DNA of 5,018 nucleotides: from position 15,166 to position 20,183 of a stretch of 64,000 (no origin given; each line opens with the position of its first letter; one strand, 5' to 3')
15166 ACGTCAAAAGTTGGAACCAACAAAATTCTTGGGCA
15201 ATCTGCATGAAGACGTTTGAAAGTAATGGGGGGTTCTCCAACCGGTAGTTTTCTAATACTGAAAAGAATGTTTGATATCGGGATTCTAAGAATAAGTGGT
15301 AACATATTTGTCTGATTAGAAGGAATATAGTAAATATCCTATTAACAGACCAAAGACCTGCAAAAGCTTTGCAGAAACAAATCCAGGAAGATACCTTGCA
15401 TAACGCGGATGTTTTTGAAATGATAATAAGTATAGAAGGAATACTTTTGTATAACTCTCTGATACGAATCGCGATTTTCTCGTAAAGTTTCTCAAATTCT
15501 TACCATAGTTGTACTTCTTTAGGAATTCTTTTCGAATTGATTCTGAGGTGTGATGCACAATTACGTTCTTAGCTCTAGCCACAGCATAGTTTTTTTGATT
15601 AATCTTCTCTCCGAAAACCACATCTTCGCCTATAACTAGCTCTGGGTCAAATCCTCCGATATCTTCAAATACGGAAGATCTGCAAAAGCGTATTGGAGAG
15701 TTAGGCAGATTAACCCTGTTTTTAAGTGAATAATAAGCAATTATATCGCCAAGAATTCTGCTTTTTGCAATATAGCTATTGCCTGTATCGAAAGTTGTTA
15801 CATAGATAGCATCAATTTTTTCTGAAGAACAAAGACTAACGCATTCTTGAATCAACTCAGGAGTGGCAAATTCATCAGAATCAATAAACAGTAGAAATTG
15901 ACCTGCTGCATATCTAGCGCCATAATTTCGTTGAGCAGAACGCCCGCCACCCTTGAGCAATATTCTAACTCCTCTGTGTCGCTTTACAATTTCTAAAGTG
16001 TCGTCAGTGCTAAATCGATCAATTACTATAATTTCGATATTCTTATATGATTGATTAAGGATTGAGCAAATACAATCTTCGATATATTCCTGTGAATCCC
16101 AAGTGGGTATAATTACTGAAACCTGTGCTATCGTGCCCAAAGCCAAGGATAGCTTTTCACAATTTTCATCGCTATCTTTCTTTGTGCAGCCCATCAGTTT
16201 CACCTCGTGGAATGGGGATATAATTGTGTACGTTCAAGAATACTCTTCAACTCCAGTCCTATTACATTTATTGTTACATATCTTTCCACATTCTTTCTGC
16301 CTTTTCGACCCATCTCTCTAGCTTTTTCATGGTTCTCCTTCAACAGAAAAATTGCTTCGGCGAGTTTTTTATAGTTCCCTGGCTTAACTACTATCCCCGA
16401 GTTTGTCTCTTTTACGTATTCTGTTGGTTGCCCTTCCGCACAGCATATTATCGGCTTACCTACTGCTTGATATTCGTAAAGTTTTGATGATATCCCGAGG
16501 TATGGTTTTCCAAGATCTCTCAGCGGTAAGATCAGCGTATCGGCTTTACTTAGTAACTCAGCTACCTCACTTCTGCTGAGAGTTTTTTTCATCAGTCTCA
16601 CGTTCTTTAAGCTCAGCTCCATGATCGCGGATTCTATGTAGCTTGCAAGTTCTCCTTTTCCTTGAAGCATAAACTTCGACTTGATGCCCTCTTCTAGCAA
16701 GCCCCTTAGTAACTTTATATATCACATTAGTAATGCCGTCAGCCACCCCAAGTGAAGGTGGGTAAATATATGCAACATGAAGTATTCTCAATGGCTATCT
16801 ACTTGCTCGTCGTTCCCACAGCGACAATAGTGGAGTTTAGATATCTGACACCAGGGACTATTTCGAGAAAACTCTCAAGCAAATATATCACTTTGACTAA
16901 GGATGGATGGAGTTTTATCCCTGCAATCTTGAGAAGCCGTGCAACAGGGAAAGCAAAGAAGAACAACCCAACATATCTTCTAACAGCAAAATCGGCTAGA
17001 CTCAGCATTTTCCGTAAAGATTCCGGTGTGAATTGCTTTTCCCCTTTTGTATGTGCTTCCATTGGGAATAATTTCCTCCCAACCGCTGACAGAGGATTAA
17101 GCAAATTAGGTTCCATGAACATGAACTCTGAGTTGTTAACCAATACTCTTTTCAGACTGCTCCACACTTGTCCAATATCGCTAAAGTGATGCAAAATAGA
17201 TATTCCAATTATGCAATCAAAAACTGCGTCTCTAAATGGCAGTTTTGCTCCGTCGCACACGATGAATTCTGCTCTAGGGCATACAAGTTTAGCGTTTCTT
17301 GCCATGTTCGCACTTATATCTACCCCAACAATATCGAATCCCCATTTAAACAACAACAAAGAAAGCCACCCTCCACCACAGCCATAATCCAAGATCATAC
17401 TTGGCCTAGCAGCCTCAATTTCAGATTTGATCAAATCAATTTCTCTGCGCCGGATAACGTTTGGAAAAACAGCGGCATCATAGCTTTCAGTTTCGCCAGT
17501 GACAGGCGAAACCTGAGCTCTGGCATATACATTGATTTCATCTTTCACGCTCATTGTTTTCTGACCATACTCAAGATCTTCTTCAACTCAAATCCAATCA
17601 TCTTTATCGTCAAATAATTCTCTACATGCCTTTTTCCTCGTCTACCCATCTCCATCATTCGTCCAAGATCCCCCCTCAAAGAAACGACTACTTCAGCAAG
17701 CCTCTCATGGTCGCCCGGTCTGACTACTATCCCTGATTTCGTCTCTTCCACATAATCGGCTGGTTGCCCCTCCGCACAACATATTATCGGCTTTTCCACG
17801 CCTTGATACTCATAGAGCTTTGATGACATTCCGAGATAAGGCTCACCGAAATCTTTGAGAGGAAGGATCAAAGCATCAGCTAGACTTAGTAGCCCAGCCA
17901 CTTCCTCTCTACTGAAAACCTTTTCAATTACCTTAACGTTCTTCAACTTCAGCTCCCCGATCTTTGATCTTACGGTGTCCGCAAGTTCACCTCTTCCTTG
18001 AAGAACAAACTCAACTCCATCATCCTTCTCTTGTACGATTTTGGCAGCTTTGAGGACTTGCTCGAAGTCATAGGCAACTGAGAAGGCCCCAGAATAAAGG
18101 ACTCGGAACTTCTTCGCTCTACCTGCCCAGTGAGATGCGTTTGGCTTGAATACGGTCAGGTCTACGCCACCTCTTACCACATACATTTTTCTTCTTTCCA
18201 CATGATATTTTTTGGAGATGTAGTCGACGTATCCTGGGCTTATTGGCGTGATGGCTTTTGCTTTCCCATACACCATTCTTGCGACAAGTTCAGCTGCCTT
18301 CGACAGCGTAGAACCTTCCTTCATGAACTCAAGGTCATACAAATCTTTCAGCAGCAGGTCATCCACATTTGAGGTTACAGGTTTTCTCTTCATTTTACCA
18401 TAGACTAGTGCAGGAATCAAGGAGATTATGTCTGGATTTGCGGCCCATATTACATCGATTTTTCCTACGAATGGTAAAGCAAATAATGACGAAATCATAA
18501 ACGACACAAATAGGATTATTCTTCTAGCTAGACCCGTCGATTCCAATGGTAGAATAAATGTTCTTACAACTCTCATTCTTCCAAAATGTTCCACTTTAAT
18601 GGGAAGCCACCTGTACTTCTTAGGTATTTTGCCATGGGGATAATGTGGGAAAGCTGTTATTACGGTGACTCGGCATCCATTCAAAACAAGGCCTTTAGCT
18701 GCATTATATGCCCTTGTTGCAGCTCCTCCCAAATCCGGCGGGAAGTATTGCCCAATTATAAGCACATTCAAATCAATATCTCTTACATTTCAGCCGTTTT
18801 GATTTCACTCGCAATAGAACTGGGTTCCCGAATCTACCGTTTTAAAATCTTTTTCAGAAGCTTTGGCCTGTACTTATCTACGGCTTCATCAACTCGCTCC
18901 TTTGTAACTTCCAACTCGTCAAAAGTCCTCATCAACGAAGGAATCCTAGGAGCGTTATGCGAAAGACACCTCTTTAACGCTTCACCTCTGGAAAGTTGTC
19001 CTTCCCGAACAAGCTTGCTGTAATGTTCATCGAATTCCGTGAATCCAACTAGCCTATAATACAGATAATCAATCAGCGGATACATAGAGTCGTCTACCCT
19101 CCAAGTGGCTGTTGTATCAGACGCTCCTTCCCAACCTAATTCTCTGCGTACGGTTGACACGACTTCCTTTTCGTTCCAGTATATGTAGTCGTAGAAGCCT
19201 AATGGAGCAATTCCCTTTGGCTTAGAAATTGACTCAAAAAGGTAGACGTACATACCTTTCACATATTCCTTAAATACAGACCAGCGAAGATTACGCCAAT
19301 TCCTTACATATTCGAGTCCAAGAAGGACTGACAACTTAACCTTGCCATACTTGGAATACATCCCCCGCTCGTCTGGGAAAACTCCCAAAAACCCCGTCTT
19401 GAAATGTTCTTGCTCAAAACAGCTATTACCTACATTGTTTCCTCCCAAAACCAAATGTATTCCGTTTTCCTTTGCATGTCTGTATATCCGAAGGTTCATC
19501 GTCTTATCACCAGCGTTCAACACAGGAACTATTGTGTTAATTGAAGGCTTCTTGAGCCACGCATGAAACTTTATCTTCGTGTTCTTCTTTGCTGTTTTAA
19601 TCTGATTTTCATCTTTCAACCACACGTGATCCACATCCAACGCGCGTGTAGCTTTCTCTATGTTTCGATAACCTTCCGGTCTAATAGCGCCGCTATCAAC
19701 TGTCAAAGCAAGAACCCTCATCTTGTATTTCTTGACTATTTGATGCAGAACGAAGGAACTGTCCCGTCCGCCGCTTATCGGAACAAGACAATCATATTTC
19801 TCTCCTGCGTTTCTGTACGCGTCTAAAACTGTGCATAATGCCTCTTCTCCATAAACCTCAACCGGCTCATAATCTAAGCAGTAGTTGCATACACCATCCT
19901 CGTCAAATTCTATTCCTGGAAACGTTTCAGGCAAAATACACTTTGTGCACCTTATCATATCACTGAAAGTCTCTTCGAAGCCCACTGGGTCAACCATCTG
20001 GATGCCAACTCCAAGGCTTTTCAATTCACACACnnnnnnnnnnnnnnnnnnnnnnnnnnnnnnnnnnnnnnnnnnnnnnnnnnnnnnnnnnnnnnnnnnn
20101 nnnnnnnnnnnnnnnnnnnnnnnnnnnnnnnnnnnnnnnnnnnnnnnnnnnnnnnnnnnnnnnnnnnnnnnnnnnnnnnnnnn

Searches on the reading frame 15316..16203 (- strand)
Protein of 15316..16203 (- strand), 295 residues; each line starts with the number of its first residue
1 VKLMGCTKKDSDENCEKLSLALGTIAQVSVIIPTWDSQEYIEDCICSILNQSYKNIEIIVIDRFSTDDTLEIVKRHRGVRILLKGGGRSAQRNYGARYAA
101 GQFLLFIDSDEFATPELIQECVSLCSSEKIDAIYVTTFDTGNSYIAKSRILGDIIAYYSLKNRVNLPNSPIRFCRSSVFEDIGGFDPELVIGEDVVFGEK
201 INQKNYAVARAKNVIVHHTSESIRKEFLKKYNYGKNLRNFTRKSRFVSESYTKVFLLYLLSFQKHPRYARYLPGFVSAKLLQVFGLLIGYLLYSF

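Call 10: search_protein_families(library=pfam, proteins=[window:15316-16203:-], max_evalue=0.001)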
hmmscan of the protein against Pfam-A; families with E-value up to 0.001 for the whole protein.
window:15316-16203:- (295 aa): 4 families
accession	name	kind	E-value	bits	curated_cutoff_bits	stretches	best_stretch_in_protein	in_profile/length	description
PF00535.33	Glycos_transf_2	-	3e-28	99.3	23.3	1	29-174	1-154/168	Glycosyl transferase family 2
PF10111.15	Glyco_tranf_2_2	-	1.7e-16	61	27.3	1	29-197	1-195/276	Glycosyltransferase like family 2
PF13641.12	Glyco_tranf_2_3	-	3.4e-15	57.1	27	1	27-133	2-119/230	Glycosyltransferase like family 2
PF13632.12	Glyco_trans_2_3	-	0.00025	21.4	27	1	105-256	3-169/198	Glycosyl transferase family group 2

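Call 92: search_solved_structures(query=window:15316-16203:-, max_evalue=0.001)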
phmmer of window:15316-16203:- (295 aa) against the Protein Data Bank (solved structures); distinct sequences matched with E-value up to 0.001: 26.
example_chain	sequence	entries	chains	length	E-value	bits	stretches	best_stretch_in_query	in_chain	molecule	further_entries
5tze_C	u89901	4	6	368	4.4e-17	65.6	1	28-200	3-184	Glycosyl transferase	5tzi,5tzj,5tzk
5tz8_A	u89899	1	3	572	8.7e-17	64.7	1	28-200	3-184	Glycosyl transferase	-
2z87_A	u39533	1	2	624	8.9e-16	61.3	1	19-136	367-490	Chondroitin synthase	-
2z86_A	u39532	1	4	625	9e-16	61.3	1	19-136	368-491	Chondroitin synthase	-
5hea_A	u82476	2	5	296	5e-15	58.9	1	28-119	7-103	Putative glycosyltransferase (GalT1)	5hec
6h1j_A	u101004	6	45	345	5.2e-12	49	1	22-133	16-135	Probable ss-1,3-N-acetylglucosaminyltransferase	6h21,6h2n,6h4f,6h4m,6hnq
8vh7_A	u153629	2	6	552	6.4e-11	45.4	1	27-130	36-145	Heparosan synthase B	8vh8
8viw_A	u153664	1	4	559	6.6e-11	45.4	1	27-130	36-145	Heparosan synthase B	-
3bcv_A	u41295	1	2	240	2.4e-10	43.6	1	24-135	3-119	Putative glycosyltransferase protein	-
6p61_A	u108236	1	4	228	4.1e-10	42.8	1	27-121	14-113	Glycosyltransferase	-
9jma_A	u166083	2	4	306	7.3e-08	35.4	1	28-167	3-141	GalNAc(5)-diNAcBac-PP-undecaprenol beta-1,3-glucosyltransferase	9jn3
8bz4_A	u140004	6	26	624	5.9e-06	29.1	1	27-200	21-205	Glycosyltransferase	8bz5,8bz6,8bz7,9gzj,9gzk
8bz8_A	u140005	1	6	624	2.1e-05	27.3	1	27-133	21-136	Glycosyltransferase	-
9omj_A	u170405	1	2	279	3.5e-05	26.6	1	23-119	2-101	Glycosyltransferase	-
9omm_A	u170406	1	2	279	5e-05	26.1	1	26-119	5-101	Glycosyltransferase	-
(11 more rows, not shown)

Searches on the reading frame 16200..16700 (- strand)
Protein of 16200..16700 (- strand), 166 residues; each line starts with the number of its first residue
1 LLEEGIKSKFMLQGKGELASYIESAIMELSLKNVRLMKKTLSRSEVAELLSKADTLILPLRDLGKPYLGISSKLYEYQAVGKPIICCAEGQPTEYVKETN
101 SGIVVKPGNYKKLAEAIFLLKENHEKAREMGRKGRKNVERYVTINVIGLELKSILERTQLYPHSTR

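Call 27: search_protein_families(library=pfam, proteins=[window:16200-16700:-], max_evalue=0.001)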
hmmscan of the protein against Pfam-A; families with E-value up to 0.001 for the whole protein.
window:16200-16700:- (166 aa): 3 families
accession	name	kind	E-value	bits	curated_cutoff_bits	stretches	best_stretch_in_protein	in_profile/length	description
PF00534.26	Glycos_transf_1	-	6.6e-18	65.3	26.4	1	8-136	48-171/172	Glycosyl transferases group 1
PF13692.12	Glyco_trans_1_4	-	1.9e-14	54.6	27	1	8-120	34-139/142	Glycosyl transferases group 1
PF13524.12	Glyco_trans_1_2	-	9.2e-05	22.9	25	1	39-143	33-134/144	Glycosyl transferase-like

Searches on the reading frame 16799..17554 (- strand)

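Call 10: search_protein_families(library=pfam, proteins=[window:16799-17554:-], max_evalue=0.001)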
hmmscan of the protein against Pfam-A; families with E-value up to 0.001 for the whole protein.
window:16799-17554:- (251 aa): 6 families
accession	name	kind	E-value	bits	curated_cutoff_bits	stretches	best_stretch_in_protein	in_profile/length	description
PF08241.18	Methyltransf_11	-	5.2e-19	69.1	21.2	1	55-145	1-94/95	Methyltransferase domain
PF13649.12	Methyltransf_25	-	1.1e-16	61.7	27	1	54-139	1-94/97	Methyltransferase domain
PF13489.12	Methyltransf_23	-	4.5e-14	53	27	1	48-192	20-162/164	Methyltransferase domain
PF13847.12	Methyltransf_31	-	1.3e-13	51.3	27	1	54-156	7-119/145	Methyltransferase domain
PF08242.18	Methyltransf_12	-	2e-09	38.5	30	1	55-141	1-95/98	Methyltransferase domain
PF01209.24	Ubie_methyltran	-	3.5e-06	27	20.1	1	46-148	43-153/233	ubiE/COQ5 methyltransferase family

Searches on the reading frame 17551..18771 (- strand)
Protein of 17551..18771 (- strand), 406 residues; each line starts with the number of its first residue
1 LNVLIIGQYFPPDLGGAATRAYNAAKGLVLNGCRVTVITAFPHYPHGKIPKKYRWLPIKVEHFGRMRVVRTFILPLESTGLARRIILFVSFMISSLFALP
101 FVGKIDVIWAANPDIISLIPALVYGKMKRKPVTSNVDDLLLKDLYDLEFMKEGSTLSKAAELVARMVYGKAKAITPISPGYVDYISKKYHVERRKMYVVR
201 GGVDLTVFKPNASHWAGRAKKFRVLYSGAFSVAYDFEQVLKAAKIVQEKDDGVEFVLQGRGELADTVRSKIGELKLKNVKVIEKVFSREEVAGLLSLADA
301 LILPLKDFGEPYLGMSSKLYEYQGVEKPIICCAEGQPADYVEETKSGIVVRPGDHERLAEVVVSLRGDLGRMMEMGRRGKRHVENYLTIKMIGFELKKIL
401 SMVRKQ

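Call 17: search_protein_families(library=pfam, proteins=[window:17551-18771:-], max_evalue=0.00001)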
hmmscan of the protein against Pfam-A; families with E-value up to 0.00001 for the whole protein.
window:17551-18771:- (406 aa): 4 families
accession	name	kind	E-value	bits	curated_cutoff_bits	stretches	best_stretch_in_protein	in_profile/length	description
PF00534.26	Glycos_transf_1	-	8.9e-17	61.6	26.4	1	219-379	13-169/172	Glycosyl transferases group 1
PF13692.12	Glyco_trans_1_4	-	2.9e-16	60.4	27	1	222-365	2-139/142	Glycosyl transferases group 1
PF13439.12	Glyco_transf_4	-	7.2e-10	39.6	28.5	1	15-206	2-169/170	Glycosyltransferase Family 4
PF13579.12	Glyco_trans_4_4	-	7.1e-07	30.1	29.7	1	15-200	1-156/158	Glycosyl transferase 4-like domain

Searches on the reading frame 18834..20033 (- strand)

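Call 17: search_protein_families(library=pfam, proteins=[window:18834-20033:-], max_evalue=0.00001)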
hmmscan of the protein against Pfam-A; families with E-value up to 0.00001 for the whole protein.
window:18834-20033:- (399 aa): 0 families

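Call 27: search_protein_families(library=pfam, proteins=[window:18834-20033:-], max_evalue=0.001)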
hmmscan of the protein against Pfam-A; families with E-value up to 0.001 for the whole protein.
window:18834-20033:- (399 aa): 0 families

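Call 96: search_protein_families(library=ncbifam, proteins=[window:18834-20033:-], max_evalue=0.001)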
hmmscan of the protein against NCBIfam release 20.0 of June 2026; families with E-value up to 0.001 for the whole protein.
window:18834-20033:- (399 aa): 4 families
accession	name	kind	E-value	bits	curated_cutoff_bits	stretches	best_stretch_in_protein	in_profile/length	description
TIGR03573.1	WbuX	subfamily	3.8e-44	151.5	203.2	1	26-380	1-338/344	N-acetyl sugar amidotransferase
TIGR00268.2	TIGR00268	equivalog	1e-05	25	150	1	81-153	15-89/259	ATP-dependent sacrificial sulfur transferase LarE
NF006351.0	PRK08576.1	equivalog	0.00023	19.9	290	1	67-149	226-303/436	hypothetical protein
NF038212.1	argG_rel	exception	0.00056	18.9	425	1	82-144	17-77/381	argininosuccinate synthase-related protein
